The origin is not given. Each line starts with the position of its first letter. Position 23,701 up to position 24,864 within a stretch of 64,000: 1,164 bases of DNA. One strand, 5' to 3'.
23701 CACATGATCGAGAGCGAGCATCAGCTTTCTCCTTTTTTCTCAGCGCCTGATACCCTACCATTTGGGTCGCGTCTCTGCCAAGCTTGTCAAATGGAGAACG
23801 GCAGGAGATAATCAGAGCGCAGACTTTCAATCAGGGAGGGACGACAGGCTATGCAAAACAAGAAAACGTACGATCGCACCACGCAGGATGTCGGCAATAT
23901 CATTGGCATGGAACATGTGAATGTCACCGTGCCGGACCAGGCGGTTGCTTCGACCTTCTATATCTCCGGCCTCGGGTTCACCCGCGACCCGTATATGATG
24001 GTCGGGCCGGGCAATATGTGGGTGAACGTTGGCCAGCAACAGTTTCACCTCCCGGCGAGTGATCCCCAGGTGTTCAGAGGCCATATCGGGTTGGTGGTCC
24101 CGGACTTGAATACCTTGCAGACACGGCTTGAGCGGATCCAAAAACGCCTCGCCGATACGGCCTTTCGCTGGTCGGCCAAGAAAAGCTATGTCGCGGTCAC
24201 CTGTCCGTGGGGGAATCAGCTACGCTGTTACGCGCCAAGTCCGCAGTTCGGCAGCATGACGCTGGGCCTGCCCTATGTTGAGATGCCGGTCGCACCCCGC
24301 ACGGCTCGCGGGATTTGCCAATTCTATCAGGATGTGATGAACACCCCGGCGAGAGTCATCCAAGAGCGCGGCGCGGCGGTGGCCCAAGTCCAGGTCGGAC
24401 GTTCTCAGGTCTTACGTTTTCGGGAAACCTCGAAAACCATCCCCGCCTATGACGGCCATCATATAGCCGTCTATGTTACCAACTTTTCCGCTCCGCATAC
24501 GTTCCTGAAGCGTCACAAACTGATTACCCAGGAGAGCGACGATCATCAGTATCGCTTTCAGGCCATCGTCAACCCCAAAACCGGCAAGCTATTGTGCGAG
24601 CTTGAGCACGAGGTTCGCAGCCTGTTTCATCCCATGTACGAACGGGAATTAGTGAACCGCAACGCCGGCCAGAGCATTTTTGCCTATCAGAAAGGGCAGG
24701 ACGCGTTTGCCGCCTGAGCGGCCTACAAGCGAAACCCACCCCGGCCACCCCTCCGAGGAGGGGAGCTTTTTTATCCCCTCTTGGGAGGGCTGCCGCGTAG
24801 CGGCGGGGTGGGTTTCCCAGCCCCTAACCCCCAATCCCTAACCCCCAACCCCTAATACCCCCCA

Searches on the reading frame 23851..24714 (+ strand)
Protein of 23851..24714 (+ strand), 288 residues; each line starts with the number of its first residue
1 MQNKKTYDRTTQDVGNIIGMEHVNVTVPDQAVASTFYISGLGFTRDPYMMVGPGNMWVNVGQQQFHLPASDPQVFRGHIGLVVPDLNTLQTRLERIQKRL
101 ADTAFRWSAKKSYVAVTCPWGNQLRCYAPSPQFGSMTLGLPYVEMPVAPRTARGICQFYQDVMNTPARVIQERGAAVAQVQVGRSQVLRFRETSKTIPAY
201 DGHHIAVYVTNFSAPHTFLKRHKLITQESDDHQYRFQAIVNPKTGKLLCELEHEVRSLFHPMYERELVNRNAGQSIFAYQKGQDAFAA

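Call 55: search_protein_families(library=pfam, proteins=[window:23851-24714:+], max_evalue=0.001)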
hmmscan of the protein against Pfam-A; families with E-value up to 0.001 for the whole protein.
window:23851-24714:+ (288 aa): 1 family
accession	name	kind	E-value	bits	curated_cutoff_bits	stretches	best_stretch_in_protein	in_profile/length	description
PF00903.31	Glyoxalase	-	0.00097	20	20.6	0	20-97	2-89/121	Glyoxalase/Bleomycin resistance protein/Dioxygenase superfamily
